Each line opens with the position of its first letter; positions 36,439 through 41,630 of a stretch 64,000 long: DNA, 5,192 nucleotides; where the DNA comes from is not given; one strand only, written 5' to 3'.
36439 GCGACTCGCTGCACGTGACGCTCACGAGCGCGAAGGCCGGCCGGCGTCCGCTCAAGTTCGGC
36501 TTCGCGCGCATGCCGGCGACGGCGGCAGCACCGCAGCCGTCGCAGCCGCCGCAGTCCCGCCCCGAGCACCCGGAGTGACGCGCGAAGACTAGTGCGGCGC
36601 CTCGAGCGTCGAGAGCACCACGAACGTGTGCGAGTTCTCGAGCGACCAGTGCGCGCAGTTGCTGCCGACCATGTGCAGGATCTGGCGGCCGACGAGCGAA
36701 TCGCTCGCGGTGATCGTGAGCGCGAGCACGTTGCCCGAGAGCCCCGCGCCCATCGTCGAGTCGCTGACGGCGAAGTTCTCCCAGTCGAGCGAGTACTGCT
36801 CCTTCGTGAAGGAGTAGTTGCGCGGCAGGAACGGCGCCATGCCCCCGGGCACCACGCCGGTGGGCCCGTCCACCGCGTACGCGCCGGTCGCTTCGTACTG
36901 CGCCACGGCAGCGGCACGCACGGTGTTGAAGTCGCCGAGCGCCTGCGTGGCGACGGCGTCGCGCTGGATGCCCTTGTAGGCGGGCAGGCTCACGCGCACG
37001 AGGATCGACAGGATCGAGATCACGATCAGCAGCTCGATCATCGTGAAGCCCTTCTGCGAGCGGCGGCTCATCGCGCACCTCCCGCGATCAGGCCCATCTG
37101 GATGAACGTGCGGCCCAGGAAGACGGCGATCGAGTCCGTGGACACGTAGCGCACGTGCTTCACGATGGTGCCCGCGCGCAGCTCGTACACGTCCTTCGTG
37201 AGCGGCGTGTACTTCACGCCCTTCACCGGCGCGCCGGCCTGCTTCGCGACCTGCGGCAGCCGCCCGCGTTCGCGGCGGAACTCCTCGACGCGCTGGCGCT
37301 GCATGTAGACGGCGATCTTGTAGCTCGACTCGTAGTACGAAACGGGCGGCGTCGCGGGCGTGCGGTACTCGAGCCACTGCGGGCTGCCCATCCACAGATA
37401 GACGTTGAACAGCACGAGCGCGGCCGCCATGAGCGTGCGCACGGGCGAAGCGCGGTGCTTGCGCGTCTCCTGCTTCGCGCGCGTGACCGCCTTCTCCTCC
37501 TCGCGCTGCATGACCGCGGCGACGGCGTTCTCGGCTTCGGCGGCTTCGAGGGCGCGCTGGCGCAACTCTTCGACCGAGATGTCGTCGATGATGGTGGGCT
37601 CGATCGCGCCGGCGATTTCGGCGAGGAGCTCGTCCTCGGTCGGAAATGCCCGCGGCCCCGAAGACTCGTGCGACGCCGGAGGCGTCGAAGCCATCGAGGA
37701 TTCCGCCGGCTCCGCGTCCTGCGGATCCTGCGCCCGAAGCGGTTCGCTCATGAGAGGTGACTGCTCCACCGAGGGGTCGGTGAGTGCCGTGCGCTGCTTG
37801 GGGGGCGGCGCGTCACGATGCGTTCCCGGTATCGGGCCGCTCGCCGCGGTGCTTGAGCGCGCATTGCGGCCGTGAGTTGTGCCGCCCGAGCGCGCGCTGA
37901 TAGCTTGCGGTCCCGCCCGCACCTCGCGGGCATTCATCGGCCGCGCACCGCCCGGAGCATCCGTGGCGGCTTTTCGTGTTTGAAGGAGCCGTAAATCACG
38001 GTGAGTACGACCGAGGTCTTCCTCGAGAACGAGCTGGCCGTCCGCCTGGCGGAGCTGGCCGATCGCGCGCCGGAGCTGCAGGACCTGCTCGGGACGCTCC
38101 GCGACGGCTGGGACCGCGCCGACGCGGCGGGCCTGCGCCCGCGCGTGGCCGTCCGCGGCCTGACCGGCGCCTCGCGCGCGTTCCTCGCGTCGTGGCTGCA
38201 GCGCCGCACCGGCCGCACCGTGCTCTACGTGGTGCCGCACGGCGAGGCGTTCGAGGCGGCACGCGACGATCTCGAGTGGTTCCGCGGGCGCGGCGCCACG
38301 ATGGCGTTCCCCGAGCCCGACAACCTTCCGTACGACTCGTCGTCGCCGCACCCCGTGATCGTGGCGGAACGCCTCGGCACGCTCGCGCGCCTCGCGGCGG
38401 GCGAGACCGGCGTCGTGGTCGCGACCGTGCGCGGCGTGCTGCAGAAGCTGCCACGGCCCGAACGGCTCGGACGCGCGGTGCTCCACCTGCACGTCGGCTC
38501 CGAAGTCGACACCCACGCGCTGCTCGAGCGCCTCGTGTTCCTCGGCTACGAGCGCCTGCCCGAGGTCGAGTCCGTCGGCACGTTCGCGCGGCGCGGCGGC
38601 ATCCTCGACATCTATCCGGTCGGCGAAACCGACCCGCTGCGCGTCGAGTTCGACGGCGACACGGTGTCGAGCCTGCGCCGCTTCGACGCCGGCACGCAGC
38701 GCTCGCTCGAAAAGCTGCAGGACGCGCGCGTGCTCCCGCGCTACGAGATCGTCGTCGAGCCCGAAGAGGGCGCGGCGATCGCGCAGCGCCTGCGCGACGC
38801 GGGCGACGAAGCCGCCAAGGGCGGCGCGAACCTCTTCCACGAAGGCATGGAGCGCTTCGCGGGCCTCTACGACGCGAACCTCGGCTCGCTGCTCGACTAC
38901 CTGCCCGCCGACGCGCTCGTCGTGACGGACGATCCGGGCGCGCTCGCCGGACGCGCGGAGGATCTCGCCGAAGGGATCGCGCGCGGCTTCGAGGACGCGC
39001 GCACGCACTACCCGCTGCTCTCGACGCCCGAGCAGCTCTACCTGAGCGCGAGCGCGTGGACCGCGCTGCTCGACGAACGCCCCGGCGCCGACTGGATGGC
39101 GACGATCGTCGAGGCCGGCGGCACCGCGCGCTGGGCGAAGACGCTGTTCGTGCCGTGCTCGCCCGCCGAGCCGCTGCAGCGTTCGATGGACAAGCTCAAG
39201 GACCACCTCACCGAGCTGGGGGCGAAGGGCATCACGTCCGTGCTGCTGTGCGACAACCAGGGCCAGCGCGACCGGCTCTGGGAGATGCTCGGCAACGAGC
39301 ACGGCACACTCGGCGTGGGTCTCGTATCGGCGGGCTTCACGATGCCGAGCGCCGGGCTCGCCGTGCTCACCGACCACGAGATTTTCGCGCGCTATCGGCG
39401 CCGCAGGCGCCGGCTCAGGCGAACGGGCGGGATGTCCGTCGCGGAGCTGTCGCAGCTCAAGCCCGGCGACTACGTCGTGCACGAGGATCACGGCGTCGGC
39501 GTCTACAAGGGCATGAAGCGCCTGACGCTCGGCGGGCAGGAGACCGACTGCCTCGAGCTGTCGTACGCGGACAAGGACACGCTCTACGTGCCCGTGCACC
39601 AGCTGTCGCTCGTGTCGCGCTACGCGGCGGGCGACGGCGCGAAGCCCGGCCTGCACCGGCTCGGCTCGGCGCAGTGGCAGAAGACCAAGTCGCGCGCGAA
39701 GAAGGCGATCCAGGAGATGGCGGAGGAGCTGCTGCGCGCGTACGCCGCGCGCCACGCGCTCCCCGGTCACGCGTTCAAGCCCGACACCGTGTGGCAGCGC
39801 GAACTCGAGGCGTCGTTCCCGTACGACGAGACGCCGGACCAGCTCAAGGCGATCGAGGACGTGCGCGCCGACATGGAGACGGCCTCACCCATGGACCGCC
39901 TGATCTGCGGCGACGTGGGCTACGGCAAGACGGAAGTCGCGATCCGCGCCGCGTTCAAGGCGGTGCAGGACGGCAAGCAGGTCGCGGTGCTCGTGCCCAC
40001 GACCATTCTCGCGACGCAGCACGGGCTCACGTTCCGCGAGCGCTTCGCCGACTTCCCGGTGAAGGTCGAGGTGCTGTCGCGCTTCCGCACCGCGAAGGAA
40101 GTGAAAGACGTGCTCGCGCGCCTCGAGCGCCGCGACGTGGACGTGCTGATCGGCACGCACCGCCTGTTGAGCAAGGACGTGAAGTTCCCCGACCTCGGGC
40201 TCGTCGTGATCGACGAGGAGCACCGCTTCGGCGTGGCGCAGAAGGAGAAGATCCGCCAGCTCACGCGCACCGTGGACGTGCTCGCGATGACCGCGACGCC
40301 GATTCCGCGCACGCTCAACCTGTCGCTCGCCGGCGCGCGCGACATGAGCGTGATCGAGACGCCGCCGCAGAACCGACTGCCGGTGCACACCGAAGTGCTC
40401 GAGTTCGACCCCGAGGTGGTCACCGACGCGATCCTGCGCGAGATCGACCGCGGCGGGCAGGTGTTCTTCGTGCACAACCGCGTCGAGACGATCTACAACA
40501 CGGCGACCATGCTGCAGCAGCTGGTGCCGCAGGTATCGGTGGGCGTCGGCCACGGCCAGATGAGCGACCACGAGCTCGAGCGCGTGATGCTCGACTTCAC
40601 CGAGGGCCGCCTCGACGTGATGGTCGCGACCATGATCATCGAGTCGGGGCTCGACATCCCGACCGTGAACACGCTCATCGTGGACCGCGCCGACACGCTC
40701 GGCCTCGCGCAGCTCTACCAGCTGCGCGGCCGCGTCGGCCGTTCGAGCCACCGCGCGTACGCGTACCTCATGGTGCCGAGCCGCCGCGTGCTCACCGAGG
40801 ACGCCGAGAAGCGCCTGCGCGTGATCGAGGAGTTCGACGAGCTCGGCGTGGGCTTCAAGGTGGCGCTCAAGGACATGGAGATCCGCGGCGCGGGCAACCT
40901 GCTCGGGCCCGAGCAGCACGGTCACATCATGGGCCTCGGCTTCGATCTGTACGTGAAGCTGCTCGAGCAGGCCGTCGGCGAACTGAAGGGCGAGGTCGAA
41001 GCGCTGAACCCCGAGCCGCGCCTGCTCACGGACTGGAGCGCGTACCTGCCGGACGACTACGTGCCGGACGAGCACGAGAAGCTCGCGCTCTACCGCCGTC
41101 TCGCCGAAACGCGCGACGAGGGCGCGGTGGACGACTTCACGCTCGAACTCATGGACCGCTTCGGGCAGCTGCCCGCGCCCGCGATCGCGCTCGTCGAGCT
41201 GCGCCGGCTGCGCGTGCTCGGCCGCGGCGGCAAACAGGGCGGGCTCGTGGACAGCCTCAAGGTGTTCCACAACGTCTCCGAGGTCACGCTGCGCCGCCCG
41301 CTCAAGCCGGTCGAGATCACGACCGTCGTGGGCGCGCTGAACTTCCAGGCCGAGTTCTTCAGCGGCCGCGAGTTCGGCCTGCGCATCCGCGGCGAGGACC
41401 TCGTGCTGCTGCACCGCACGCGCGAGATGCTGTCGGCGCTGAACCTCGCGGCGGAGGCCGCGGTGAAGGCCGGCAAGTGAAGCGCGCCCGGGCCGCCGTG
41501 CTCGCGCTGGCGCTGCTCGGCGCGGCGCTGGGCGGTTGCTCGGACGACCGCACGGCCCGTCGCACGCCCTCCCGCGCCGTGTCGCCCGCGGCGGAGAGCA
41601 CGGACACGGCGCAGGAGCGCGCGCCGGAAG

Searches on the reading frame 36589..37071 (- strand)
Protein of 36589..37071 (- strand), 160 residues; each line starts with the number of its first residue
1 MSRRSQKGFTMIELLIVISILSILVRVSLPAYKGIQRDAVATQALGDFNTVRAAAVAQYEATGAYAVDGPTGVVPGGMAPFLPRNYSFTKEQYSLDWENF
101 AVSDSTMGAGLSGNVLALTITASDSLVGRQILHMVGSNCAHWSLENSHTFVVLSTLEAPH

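Call 17: search_protein_families(library=pfam, proteins=[window:36589-37071:-])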
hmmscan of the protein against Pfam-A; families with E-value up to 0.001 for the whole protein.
window:36589-37071:- (160 aa): 1 family
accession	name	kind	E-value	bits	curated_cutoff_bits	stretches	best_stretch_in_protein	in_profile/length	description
PF07963.17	N_methyl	-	1.1e-08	34.8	21.2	1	3-25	1-23/27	Prokaryotic N-terminal methylation motif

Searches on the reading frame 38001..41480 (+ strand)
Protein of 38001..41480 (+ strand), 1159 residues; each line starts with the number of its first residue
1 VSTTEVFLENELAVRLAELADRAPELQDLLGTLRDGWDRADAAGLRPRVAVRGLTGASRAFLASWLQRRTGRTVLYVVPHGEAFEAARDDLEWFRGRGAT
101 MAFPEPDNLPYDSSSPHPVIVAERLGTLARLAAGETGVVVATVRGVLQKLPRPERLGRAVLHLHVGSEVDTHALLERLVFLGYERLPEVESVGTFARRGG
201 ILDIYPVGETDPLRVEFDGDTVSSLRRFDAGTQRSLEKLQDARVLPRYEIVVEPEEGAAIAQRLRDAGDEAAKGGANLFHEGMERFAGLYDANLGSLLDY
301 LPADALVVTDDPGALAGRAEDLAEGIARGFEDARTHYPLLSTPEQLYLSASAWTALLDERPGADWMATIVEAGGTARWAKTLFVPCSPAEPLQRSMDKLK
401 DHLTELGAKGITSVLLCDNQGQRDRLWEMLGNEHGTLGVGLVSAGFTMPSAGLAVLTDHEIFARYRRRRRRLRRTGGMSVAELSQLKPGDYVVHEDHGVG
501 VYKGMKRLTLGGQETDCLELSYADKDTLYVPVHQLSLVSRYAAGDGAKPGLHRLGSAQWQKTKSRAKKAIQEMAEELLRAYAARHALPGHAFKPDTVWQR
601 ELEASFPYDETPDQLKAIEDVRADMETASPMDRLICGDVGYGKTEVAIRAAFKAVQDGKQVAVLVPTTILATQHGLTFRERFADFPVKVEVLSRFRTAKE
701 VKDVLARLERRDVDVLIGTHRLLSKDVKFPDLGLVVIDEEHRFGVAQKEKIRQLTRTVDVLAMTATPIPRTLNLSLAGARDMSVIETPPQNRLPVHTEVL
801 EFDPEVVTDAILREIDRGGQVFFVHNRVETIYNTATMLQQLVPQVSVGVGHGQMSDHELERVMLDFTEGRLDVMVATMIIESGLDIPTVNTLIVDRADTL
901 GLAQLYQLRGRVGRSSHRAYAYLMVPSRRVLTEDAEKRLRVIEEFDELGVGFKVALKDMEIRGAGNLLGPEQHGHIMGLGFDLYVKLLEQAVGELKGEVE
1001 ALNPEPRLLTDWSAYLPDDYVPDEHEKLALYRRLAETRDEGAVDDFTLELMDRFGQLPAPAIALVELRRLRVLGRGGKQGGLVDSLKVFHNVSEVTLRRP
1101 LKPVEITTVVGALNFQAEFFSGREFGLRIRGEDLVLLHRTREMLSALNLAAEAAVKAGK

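Call 17: search_protein_families(library=pfam, proteins=[window:38001-41480:+])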
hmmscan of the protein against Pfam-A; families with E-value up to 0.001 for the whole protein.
window:38001-41480:+ (1159 aa): 8 families
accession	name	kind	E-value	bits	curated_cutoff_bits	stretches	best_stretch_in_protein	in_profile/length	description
PF00270.35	DEAD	-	1.9e-26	93.2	26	1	611-772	1-164/167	DEAD/DEAH box helicase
PF17757.6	UvrB_inter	-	1.6e-22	79.8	22.9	1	161-247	1-88/91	UvrB interaction domain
PF02559.22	CarD_TRCF_RID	-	3.6e-22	78.6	23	1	486-541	1-56/57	CarD-like/TRCF RID domain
PF00271.37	Helicase_C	-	1.6e-19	70.6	23.5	1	811-915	10-109/110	Helicase conserved C-terminal domain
PF03461.20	TRCF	-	6.8e-19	68.5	25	1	1011-1075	2-66/95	TRCF domain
PF04851.21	ResIII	-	6e-11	43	22.5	1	612-767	6-162/164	Type III restriction enzyme, res subunit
PF22590.2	Cas3-like_C_2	-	2.7e-05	24.8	27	1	818-916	2-105/106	CRISPR-associated nuclease/helicase Cas3, C-terminal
PF14814.11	UB2H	-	0.00073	20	27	0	163-237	1-83/85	Bifunctional transglycosylase second domain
